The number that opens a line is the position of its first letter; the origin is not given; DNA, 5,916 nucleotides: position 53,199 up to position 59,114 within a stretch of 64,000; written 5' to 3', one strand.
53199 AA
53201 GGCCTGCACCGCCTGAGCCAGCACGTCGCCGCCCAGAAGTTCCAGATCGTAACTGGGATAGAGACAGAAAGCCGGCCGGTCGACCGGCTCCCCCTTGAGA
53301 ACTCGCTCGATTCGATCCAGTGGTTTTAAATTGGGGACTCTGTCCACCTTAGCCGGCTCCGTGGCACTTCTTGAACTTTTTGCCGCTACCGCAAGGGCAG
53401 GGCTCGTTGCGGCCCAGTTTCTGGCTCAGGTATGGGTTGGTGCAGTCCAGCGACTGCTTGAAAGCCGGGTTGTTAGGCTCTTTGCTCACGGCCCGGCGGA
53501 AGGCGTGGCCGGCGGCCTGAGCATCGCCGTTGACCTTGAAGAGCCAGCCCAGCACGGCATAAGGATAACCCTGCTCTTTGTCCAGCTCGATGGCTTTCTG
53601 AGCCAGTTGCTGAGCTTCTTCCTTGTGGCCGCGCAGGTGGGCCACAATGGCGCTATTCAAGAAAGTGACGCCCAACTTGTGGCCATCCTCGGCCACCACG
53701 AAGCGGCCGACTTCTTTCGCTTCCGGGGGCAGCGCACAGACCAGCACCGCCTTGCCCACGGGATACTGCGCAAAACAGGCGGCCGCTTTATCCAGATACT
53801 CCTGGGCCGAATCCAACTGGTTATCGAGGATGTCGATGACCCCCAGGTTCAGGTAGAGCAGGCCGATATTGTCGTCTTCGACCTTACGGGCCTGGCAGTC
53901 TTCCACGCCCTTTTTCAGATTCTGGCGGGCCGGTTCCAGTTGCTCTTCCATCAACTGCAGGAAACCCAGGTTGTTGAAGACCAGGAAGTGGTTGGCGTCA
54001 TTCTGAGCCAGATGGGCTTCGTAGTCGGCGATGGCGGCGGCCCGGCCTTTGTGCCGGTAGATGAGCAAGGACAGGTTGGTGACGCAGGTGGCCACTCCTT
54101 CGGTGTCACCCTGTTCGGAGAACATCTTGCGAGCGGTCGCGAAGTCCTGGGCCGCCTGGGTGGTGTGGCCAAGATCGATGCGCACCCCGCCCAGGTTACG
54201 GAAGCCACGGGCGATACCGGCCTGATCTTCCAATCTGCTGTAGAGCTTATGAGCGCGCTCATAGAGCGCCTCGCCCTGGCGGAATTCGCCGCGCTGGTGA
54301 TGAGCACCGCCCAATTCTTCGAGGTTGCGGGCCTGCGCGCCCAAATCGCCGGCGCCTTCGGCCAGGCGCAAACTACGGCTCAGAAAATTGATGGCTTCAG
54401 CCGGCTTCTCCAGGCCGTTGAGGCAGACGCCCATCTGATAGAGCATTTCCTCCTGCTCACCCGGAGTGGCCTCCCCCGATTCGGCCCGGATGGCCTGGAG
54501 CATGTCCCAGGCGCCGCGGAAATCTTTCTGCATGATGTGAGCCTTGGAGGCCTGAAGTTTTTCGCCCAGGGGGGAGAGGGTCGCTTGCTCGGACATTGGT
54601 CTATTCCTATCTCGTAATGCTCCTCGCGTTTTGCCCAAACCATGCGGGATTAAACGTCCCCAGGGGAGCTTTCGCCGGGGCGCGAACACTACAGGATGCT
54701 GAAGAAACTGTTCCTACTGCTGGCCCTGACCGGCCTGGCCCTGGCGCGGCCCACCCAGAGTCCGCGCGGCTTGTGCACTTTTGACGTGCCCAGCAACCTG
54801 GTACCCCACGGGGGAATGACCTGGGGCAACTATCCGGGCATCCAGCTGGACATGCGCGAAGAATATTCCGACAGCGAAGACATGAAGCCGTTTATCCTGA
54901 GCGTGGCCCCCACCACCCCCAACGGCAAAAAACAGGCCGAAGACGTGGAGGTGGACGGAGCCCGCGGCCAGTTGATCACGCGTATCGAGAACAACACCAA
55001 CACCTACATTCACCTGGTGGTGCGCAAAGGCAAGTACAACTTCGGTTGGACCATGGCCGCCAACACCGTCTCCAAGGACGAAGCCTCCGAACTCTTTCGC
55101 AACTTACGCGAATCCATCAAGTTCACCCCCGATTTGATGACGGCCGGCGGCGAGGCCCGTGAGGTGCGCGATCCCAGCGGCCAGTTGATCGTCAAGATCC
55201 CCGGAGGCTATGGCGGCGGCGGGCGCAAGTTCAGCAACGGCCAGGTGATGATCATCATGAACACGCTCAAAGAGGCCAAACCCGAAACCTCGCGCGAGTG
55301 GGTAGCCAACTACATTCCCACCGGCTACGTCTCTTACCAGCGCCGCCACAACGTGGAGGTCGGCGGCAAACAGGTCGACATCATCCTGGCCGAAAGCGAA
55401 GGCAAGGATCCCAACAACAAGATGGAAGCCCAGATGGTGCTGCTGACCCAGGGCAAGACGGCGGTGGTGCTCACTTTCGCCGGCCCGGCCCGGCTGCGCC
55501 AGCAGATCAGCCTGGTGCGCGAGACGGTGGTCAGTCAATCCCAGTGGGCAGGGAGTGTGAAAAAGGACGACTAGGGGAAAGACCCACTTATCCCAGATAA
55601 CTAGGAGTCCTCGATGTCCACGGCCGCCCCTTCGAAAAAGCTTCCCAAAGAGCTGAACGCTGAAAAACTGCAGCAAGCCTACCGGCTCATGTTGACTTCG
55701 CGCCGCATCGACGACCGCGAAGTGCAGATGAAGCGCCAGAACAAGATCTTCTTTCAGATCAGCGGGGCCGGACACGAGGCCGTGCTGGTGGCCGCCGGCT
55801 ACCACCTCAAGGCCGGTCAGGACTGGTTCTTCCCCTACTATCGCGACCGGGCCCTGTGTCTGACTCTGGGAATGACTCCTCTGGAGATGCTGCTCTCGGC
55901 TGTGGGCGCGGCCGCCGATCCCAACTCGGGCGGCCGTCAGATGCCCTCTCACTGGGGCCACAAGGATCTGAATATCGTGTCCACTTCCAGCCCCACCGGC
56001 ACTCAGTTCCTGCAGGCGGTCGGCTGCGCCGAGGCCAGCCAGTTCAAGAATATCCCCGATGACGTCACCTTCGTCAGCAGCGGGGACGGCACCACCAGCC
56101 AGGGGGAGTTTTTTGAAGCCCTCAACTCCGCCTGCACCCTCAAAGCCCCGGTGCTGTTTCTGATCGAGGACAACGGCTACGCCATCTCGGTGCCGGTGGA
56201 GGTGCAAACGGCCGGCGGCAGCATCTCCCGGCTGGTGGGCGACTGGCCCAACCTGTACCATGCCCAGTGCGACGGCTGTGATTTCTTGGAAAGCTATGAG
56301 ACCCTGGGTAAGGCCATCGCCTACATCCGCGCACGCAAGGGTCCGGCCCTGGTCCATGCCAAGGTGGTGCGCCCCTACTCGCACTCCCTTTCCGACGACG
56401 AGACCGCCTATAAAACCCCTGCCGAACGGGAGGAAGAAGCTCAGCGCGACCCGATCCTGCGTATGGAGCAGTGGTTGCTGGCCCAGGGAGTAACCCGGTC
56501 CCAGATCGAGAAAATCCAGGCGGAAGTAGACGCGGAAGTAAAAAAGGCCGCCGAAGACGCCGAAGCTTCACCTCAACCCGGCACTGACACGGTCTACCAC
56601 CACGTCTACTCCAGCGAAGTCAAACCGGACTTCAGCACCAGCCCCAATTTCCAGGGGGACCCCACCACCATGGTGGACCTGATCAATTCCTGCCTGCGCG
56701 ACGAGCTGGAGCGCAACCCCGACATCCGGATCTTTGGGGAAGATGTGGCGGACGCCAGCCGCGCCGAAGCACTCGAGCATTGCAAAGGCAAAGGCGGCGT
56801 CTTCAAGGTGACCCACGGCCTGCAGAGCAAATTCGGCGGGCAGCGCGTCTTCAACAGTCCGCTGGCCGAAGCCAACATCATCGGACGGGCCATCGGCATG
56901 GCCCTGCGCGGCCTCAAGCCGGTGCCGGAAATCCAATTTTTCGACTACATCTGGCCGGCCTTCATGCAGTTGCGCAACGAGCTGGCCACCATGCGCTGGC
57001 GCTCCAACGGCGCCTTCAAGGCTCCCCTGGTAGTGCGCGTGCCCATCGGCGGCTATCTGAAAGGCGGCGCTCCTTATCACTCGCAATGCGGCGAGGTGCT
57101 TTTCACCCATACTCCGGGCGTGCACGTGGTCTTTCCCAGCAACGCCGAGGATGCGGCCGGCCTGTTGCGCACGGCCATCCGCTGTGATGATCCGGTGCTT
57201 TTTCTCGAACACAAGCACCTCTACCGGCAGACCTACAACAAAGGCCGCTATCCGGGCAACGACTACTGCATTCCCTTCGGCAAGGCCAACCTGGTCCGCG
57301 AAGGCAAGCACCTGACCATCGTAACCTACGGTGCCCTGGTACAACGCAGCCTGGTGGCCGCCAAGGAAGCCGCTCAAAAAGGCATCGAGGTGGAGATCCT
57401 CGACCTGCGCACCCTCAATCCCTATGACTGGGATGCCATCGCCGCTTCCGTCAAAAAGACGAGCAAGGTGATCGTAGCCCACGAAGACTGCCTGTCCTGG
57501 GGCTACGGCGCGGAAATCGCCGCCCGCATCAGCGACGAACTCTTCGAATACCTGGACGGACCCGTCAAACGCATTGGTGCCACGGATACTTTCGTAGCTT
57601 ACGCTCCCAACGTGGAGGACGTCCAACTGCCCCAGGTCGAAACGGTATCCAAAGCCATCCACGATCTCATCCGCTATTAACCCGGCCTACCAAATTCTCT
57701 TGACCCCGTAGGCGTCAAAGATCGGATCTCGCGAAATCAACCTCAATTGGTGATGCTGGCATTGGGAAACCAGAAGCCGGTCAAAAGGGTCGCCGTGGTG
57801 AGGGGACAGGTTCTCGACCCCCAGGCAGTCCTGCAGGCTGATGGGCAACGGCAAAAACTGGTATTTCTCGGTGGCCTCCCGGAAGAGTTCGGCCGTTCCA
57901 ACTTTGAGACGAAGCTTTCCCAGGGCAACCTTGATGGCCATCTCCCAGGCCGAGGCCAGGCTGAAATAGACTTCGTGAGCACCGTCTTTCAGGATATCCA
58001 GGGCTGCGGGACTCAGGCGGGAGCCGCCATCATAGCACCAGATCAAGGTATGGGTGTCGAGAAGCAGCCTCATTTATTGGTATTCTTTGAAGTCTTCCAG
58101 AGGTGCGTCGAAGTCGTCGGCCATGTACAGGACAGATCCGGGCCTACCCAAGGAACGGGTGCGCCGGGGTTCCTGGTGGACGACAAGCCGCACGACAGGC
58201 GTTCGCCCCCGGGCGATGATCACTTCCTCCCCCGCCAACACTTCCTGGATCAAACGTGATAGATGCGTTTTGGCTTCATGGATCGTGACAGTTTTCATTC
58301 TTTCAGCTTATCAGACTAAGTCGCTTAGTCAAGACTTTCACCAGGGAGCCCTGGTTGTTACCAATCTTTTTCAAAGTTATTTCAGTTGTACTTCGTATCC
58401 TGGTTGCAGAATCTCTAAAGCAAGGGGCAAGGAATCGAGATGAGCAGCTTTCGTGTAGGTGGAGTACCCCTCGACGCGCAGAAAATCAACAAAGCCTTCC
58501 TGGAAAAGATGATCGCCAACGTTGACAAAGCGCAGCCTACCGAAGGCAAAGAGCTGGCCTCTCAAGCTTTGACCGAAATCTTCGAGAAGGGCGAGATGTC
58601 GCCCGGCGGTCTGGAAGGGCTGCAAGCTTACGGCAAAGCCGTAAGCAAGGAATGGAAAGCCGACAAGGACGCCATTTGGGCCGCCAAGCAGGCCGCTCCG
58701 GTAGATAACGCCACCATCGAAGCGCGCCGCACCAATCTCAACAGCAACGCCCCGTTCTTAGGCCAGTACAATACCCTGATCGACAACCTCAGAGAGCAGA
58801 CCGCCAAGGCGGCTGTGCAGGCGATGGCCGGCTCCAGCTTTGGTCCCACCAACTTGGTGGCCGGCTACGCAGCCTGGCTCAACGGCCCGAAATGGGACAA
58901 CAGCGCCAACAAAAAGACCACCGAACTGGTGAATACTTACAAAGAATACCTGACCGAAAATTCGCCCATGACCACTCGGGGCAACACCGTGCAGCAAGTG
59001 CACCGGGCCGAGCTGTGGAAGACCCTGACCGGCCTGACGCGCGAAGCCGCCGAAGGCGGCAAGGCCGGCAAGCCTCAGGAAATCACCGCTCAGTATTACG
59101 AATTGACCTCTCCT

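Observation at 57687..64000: Terminal accessory island: vapBC, two-HKD phospholipase-D-family protein, HD-domain protein, AT-richer spacer and Sel1-repeat protein form a candidate toxin/immunity or defence module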

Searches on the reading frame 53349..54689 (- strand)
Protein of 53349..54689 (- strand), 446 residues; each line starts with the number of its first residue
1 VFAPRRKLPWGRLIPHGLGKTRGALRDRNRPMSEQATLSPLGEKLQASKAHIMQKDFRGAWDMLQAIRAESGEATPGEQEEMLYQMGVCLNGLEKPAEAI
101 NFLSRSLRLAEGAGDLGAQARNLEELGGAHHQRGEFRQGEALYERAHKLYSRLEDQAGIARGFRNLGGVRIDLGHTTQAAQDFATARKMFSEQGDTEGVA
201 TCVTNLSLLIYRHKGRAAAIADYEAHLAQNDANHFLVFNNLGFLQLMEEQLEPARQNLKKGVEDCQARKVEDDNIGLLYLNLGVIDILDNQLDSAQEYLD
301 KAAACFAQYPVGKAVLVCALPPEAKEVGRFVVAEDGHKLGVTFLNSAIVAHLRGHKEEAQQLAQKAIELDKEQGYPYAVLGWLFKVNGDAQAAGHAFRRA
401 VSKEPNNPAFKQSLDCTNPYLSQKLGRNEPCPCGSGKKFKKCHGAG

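Call 3: search_protein_families(library=pfam, proteins=[window:53349-54689:-], max_evalue=0.1)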
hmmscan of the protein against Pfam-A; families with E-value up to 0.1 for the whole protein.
window:53349-54689:- (446 aa): 17 families
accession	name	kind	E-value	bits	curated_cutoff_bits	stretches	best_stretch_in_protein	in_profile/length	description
PF13424.12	TPR_12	-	4.3e-19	68.9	30.1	4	81-150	4-75/77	Tetratricopeptide repeat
PF07719.23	TPR_2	-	5.4e-14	51.5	27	0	347-371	8-32/34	Tetratricopeptide repeat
PF02810.21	SEC-C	-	7.4e-11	42.1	20.4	1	427-444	1-18/19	SEC-C motif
PF00515.34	TPR_1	-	1.9e-09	37.4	27.8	1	83-110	4-31/34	Tetratricopeptide repeat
PF13181.12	TPR_8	-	2.6e-09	36.9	25.7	0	81-111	2-32/34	Tetratricopeptide repeat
PF25063.1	ARM_TT21_C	-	1.5e-06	28.6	35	1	200-303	20-122/209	Tetratricopeptide repeat protein 21 C-terminal ARM domain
PF13428.12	TPR_14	-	1.9e-05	25.3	23.5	0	123-150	4-31/44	Tetratricopeptide repeat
PF13431.12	TPR_17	-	0.00017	22.1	24.4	0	362-393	1-32/34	Tetratricopeptide repeat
PF24885.1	TPR_NPHP3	-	0.00023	21.1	100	1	71-151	90-172/239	Nephrocystin-3 TPR domain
PF14938.12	SNAP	-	0.00081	19.4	25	0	94-154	88-149/282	Soluble NSF attachment protein, SNAP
PF20270.3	CATRA-C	-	0.0056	17.8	24.6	1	197-304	36-135/137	CASPASE and TPR Repeat-Associated C-terminal domain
PF07721.20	TPR_4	-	0.014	16.4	27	0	347-364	8-25/26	Tetratricopeptide repeat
PF23914.1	TPR_CcmH_CycH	-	0.015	15.6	42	0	379-412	55-88/158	Cytochrome c-type biogenesis protein H TPR domain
PF06552.18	TOM20_plant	-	0.015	15.5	20.6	0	392-418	98-124/187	Plant specific mitochondrial import receptor subunit TOM20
PF13374.12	TPR_10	-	0.044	14.3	27.5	0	125-153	7-35/42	Tetratricopeptide repeat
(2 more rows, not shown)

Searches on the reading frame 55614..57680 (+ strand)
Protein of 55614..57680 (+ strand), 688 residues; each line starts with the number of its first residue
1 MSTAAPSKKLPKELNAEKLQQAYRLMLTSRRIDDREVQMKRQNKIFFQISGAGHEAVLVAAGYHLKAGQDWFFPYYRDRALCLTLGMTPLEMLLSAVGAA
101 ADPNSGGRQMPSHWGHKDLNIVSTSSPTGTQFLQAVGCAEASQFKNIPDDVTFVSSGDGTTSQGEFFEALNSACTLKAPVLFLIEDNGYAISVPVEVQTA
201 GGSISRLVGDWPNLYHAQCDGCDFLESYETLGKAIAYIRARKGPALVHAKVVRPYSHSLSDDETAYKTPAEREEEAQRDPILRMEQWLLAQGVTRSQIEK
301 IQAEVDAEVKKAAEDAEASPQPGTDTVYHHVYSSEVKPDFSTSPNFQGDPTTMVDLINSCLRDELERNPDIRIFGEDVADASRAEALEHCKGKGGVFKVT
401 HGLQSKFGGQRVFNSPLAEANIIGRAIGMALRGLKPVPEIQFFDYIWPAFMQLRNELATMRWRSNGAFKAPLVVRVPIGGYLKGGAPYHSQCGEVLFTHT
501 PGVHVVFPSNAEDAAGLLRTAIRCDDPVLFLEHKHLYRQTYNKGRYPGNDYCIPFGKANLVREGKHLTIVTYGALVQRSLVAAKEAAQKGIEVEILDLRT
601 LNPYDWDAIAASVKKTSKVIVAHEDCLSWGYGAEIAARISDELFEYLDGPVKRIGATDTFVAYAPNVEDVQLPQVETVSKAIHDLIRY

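Call 3: search_protein_families(library=pfam, proteins=[window:55614-57680:+], max_evalue=0.1)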
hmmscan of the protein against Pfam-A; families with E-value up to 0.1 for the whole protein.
window:55614-57680:+ (688 aa): 7 families
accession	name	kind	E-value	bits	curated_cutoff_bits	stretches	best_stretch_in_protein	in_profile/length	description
PF00676.26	E1_dh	-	8.4e-57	192.8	22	1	23-322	1-297/300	Dehydrogenase E1 component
PF02780.25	Transketolase_C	-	2.5e-35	121.5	25.9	1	556-678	1-124/124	Transketolase, C-terminal domain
PF02779.29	Transket_pyr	-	6.6e-35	120.8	27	1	352-538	4-173/174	Transketolase, pyrimidine binding domain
PF13292.11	DXP_synthase_N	-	1.1e-05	25.3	21.2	1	128-195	113-179/274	1-deoxy-D-xylulose-5-phosphate synthase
PF17147.9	PFOR_II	-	0.00056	20.7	27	1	568-637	4-76/102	Pyruvate:ferredoxin oxidoreductase core domain II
PF23223.1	zf-C2H2_ZNF462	-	0.0057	16.7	27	1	218-231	5-19/31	Zinc finger protein 462, C2H2 zinc finger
PF02775.26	TPP_enzyme_C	-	0.011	15.9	21.9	1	135-248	37-150/151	Thiamine pyrophosphate enzyme, C-terminal TPP binding domain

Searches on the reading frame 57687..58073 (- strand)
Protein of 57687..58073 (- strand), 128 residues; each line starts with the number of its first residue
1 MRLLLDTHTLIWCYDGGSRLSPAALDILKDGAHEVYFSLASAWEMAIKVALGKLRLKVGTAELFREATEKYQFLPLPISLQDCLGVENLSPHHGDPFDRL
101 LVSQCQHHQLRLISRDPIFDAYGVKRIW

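Call 3: search_protein_families(library=pfam, proteins=[window:57687-58073:-], max_evalue=0.1)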
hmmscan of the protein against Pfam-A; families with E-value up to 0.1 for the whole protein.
window:57687-58073:- (128 aa): 1 family
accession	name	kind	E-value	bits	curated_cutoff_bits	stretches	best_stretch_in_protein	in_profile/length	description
PF01850.27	PIN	-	2e-11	45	23.6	1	4-123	2-118/120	PIN domain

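Call 4: search_protein_families(library=padloc, proteins=[window:57687-58073:-], max_evalue=0.1)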
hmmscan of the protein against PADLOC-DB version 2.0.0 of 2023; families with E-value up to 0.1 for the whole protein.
window:57687-58073:- (128 aa): 0 families

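Call 5: search_protein_families(library=ncbifam, proteins=[window:57687-58073:-], max_evalue=0.1)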
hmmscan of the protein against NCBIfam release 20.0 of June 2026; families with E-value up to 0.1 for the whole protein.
window:57687-58073:- (128 aa): 0 families

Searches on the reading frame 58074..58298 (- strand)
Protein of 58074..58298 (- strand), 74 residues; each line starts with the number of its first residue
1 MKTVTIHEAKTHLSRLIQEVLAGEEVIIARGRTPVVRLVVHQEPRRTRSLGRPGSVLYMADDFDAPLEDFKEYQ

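Call 3: search_protein_families(library=pfam, proteins=[window:58074-58298:-], max_evalue=0.1)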
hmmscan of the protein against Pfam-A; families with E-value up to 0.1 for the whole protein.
window:58074-58298:- (74 aa): 3 families
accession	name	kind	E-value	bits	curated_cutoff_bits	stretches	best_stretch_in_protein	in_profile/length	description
PF02604.26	PhdYeFM_antitox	-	2e-09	37.5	29.8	1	1-39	1-40/74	Antitoxin Phd_YefM, type II toxin-antitoxin system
PF10047.15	DUF2281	-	0.00015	22.7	26.5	1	54-73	45-64/64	Protein of unknown function (DUF2281)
PF12910.14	PHD_like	-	0.014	15.9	27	1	1-33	1-36/141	Antitoxin of toxin-antitoxin, RelE / RelB, TA system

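Call 4: search_protein_families(library=padloc, proteins=[window:58074-58298:-], max_evalue=0.1)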
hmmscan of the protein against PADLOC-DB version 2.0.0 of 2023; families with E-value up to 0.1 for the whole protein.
window:58074-58298:- (74 aa): 0 families

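Call 5: search_protein_families(library=ncbifam, proteins=[window:58074-58298:-], max_evalue=0.1)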
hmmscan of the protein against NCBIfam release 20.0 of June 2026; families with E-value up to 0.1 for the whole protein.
window:58074-58298:- (74 aa): 2 families
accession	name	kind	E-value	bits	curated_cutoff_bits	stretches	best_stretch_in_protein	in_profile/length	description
NF050009.1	TA_VapB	equivalog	6.3e-08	33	60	1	43-73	34-64/65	type II toxin-antitoxin system VapB family antitoxin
TIGR01552.1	phd_fam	subfamily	0.00021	20.6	20.8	1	3-39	1-37/53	type II toxin-antitoxin system prevent-host-death family antitoxin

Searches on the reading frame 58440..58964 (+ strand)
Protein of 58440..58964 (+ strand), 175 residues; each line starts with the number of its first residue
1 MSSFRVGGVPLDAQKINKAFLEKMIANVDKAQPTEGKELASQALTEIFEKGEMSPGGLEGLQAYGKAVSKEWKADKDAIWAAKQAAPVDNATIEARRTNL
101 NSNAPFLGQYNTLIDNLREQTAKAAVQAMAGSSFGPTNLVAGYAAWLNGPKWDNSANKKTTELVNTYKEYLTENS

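Call 76: search_protein_representatives(protein=window:58440-58964:+)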
Query: 175 residues. Proteins with E-value up to 0.001 (for the whole library): 10; up to 1e-10: 3; up to 1e-30: 1. The best 10 are listed.
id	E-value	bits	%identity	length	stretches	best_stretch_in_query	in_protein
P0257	1.1e-40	156.0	54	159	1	2-151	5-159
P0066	7.6e-23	98.0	37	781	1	2-170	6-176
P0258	3.4e-11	60.1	37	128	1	4-107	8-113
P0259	9.5e-08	48.9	38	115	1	3-80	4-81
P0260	2.7e-07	47.5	26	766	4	52-110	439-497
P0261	1.6e-06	45.0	39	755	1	2-148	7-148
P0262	1.5e-04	38.5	28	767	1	3-148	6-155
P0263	4.3e-04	37.0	29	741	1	3-154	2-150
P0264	5.3e-04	36.7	25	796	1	2-158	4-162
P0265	8.3e-04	36.1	30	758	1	3-146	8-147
